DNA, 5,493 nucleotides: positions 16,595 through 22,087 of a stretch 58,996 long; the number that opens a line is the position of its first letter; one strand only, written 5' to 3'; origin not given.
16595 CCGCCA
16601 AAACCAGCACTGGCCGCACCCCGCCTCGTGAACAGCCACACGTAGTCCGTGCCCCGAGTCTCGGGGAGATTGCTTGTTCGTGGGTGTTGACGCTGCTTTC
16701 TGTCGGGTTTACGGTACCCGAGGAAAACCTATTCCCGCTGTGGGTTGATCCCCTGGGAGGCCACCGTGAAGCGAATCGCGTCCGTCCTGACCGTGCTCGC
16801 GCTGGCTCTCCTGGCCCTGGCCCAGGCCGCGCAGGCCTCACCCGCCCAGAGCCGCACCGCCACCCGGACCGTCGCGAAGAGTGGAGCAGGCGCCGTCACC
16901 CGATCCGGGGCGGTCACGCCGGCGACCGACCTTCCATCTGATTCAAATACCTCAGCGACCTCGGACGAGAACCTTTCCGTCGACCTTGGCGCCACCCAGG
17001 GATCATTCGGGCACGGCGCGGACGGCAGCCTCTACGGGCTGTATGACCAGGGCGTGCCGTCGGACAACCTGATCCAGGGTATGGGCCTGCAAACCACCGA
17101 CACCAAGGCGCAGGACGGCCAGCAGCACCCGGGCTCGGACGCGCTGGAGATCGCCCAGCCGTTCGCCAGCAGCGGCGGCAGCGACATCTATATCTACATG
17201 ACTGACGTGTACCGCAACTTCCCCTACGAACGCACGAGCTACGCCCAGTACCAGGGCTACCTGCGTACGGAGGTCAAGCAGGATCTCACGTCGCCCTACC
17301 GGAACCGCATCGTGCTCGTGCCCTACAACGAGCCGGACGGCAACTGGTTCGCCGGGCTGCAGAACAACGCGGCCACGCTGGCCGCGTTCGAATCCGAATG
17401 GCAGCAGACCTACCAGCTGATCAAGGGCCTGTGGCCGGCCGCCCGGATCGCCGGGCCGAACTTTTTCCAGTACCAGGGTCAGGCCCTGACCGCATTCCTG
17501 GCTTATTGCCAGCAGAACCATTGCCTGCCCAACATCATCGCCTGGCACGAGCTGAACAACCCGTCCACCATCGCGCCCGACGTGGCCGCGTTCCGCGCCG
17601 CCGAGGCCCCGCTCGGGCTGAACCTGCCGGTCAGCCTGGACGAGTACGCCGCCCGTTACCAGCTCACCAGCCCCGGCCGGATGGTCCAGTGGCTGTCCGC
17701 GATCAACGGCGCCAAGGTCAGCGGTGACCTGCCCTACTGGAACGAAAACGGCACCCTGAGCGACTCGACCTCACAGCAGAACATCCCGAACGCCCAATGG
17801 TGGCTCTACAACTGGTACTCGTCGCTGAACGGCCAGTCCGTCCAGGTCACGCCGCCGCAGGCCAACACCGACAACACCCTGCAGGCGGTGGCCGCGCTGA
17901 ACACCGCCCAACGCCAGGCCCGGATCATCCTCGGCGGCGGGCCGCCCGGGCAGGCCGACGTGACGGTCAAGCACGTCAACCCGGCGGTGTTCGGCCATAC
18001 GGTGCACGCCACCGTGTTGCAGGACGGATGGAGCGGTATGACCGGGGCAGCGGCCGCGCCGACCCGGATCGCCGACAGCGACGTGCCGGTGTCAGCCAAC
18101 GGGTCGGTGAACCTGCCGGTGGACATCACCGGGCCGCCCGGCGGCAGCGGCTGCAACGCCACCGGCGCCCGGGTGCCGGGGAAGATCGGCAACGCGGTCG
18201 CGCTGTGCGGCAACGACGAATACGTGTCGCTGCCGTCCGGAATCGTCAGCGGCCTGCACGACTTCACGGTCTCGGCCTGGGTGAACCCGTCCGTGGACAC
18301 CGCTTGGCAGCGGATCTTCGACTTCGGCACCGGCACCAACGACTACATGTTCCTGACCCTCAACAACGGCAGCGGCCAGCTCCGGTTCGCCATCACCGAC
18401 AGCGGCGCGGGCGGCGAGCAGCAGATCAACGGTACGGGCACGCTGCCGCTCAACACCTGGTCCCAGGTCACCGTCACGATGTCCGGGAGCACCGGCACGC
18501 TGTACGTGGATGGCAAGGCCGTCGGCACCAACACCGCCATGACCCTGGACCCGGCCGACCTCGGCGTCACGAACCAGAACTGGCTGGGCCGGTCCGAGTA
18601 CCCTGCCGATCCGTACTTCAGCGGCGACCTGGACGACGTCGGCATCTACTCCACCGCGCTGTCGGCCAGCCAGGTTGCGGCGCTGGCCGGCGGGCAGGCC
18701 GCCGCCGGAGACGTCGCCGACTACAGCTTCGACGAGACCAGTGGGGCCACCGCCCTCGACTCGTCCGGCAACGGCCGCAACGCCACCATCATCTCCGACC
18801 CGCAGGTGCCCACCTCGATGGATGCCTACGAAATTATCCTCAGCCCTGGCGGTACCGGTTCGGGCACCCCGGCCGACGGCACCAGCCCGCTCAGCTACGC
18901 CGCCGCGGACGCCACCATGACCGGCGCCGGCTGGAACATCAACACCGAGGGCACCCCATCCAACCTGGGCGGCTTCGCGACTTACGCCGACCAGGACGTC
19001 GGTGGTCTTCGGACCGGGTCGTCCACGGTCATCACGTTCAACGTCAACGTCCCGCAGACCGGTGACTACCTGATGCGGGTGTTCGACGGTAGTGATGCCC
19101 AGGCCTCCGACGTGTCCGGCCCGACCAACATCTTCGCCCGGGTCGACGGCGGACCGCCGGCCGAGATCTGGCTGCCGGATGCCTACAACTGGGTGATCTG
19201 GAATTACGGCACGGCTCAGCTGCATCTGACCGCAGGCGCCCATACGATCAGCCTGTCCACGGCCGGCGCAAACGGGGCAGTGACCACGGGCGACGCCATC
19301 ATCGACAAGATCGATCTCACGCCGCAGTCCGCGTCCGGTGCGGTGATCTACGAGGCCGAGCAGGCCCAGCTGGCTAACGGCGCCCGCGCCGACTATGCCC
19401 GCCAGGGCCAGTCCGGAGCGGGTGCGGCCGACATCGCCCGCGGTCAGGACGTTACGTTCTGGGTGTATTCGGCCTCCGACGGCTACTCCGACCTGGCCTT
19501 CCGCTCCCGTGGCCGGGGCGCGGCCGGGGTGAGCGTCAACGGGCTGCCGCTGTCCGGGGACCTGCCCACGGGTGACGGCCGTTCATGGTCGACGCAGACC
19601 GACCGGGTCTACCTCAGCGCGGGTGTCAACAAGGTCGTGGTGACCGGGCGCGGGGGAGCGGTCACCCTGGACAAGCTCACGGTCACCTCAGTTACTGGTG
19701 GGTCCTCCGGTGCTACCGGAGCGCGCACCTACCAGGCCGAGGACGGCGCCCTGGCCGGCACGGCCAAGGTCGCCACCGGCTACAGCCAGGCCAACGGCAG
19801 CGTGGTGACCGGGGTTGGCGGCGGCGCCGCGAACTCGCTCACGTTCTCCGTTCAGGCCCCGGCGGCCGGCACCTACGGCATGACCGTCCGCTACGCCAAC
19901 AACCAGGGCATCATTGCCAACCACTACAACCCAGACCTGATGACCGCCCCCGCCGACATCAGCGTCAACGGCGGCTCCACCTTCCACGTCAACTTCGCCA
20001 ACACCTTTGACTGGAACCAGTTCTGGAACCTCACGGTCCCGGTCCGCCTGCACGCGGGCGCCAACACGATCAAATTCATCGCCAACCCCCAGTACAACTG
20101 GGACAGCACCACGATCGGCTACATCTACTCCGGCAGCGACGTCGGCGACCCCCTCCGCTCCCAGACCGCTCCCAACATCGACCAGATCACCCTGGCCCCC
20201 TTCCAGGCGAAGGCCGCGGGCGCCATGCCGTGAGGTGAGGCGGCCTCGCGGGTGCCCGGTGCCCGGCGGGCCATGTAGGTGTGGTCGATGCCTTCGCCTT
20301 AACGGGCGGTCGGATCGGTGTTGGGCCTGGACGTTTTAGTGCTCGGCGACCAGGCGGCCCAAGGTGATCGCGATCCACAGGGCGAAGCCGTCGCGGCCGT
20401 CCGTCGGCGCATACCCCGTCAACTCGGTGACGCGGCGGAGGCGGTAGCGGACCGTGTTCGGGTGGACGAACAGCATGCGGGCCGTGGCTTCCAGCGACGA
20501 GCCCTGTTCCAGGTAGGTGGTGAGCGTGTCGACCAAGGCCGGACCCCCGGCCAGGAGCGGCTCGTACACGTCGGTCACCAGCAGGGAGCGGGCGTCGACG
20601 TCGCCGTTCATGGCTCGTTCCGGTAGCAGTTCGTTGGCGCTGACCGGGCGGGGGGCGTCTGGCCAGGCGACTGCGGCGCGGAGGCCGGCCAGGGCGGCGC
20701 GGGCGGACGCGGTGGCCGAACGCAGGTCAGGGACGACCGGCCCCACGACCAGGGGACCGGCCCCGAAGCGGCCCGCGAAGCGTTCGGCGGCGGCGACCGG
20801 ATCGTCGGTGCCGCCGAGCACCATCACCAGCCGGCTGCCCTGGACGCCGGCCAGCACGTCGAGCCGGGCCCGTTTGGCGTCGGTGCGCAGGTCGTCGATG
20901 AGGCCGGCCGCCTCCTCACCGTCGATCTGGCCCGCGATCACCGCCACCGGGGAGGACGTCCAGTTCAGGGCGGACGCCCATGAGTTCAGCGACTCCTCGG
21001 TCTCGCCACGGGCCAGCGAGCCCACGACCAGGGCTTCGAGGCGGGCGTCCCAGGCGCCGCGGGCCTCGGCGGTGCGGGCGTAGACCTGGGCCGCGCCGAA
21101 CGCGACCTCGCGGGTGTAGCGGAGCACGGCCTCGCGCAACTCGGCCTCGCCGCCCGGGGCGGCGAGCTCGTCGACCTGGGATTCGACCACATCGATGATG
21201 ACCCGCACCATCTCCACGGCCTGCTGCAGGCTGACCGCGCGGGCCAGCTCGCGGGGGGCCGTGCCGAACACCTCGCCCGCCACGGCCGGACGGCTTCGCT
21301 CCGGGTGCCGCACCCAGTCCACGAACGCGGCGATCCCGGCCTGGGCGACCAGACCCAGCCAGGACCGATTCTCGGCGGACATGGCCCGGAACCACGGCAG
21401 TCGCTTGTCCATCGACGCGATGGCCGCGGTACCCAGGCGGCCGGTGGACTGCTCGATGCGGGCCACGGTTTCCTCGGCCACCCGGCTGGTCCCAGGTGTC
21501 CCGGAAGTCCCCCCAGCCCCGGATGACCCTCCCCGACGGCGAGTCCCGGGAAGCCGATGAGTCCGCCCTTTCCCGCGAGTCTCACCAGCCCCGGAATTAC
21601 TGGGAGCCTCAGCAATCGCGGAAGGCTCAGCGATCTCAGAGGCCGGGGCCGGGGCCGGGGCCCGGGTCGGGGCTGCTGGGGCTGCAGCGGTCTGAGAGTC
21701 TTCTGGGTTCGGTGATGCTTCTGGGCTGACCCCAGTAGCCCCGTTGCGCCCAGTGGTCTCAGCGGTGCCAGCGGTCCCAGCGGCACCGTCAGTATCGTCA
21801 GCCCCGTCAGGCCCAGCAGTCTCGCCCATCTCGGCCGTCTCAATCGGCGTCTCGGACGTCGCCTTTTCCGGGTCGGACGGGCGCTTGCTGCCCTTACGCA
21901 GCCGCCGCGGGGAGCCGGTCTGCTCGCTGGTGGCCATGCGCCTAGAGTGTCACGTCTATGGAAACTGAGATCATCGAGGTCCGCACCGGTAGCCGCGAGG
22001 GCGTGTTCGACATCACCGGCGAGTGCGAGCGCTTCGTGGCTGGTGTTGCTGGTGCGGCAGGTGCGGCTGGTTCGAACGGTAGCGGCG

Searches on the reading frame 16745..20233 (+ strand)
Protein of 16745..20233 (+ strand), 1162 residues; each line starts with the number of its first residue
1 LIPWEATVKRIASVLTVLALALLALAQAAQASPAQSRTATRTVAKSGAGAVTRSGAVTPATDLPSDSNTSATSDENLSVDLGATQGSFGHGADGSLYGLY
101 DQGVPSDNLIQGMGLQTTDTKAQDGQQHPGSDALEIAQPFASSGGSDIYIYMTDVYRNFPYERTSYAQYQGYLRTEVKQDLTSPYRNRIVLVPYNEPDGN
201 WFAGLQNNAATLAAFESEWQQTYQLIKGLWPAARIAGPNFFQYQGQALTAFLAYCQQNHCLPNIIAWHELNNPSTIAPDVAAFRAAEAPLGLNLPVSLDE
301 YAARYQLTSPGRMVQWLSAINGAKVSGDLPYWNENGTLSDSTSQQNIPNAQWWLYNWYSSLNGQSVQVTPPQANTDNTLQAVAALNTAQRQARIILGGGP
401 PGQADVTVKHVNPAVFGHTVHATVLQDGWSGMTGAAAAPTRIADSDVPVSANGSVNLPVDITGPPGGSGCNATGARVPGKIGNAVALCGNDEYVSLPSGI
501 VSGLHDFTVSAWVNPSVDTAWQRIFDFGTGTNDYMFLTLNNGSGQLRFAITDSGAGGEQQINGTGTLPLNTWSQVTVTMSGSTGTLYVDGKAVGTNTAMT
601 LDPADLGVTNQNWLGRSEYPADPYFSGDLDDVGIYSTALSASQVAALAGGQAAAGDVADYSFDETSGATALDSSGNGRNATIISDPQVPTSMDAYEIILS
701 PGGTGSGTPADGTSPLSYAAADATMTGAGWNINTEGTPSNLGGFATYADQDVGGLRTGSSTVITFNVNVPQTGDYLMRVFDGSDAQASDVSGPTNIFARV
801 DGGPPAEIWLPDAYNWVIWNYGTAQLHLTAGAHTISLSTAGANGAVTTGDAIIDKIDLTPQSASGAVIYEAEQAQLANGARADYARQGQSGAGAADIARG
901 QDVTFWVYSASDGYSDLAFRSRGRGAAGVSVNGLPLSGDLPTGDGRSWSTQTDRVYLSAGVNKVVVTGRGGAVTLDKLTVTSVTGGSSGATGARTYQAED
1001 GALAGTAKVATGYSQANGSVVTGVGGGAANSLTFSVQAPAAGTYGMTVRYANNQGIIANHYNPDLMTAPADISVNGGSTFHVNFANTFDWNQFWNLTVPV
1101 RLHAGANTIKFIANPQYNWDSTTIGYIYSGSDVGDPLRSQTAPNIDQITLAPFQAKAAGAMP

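Call 84: search_protein_families(library=pfam, proteins=[window:16745-20233:+], max_evalue=0.00001)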
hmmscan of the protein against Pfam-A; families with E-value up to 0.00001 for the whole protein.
window:16745-20233:+ (1162 aa): 3 families
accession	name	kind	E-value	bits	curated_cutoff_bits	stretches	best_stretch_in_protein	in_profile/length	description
PF13385.13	Laminin_G_3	-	7.2e-35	120.8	27.6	1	489-645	2-151/151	Concanavalin A-like lectin/glucanases superfamily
PF00054.30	Laminin_G_1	-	5.6e-06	27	24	0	532-615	19-98/131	Laminin G domain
PF16990.11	CBM_35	-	8e-06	26.6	28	0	996-1112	3-105/121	Carbohydrate binding module (family 35)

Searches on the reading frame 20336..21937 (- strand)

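Call 84: search_protein_families(library=pfam, proteins=[window:20336-21937:-], max_evalue=0.00001)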
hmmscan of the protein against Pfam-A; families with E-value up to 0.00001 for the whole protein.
window:20336-21937:- (533 aa): 2 families
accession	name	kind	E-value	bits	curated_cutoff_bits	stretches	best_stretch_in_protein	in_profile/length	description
PF13556.12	HTH_30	-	1.9e-21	76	27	1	468-525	1-58/59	PucR C-terminal helix-turn-helix domain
PF17853.6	GGDEF_2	-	6.5e-12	46.2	24.5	1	311-421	2-116/116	GGDEF-like domain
